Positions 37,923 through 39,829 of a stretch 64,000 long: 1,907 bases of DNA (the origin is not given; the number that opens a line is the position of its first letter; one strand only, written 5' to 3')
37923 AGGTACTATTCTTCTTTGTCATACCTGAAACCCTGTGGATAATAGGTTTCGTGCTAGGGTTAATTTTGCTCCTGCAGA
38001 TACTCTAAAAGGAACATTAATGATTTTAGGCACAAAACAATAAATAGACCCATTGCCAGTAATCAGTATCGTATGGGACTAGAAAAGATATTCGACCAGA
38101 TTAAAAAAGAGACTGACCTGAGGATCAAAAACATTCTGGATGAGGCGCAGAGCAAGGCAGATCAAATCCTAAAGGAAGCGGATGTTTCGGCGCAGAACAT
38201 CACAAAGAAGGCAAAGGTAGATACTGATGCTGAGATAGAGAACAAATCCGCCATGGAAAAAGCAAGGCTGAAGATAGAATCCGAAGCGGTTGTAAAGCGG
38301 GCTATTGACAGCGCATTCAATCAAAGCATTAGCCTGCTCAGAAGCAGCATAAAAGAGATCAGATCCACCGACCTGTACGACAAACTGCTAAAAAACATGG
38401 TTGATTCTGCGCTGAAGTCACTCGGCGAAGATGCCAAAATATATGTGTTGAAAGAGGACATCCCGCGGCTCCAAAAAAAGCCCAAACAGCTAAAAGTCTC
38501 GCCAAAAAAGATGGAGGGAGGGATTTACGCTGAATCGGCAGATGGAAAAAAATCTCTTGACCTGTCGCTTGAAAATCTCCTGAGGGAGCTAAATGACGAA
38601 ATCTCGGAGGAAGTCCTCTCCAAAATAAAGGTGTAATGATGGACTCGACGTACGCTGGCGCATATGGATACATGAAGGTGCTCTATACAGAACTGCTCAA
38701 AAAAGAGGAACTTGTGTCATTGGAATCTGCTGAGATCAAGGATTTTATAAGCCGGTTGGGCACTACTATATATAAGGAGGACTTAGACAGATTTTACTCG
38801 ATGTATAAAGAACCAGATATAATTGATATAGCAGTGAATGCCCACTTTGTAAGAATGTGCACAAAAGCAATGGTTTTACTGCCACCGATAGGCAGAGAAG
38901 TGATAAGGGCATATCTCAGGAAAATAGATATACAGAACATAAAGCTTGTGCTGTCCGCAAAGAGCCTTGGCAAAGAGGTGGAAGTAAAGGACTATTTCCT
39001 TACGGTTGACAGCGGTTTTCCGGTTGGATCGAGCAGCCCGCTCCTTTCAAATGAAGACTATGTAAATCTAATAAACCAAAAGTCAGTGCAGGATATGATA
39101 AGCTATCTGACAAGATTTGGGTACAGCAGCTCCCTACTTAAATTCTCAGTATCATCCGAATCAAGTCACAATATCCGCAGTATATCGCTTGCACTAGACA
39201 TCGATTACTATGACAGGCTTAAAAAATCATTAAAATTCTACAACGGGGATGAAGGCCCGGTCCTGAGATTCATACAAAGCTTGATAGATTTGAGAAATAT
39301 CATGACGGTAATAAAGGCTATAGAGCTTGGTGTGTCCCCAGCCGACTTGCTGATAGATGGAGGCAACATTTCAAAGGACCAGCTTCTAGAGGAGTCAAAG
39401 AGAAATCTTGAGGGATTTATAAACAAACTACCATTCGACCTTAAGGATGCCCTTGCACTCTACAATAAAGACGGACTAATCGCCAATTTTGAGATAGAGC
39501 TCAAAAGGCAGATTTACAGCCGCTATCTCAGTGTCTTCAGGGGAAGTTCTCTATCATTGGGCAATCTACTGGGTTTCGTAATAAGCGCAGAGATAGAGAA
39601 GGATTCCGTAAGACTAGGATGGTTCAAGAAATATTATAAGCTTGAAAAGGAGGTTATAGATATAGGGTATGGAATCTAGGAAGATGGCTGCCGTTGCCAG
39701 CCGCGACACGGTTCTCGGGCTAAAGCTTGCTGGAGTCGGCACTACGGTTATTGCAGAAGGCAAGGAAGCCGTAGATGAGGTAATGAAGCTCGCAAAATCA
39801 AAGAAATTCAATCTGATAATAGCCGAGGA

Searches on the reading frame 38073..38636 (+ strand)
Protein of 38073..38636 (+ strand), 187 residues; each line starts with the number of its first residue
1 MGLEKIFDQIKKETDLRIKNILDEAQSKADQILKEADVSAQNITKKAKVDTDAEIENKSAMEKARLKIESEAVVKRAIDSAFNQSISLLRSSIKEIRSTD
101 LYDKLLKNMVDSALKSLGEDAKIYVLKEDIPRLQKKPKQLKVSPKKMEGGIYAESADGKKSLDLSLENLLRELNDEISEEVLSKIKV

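Call 77: search_protein_families(library=pfam, proteins=[window:38073-38636:+], max_evalue=0.001)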
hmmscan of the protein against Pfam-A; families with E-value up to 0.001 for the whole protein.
window:38073-38636:+ (187 aa): 1 family
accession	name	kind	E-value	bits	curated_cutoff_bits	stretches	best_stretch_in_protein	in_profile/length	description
PF01991.23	vATP-synt_E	-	3.2e-06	27.1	24.2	1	10-181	2-194/199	ATP synthase (E/31 kDa) subunit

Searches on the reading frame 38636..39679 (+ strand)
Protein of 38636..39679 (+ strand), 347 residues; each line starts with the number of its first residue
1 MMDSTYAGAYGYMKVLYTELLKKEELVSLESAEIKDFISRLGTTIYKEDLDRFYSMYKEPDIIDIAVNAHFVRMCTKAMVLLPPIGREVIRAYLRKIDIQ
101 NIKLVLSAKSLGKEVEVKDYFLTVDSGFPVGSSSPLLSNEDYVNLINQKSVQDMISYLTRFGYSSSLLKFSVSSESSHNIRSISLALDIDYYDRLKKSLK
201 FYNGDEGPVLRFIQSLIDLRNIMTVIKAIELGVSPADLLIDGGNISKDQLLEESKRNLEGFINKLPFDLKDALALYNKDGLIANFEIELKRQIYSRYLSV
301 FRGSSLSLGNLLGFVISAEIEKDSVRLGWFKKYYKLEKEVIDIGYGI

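Call 77: search_protein_families(library=pfam, proteins=[window:38636-39679:+], max_evalue=0.001)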
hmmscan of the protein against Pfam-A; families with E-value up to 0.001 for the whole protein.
window:38636-39679:+ (347 aa): 1 family
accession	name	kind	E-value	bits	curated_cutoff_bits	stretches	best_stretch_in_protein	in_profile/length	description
PF01992.21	vATP-synt_AC39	-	2.1e-39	136.3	29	1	13-341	5-336/339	ATP synthase (C/AC39) subunit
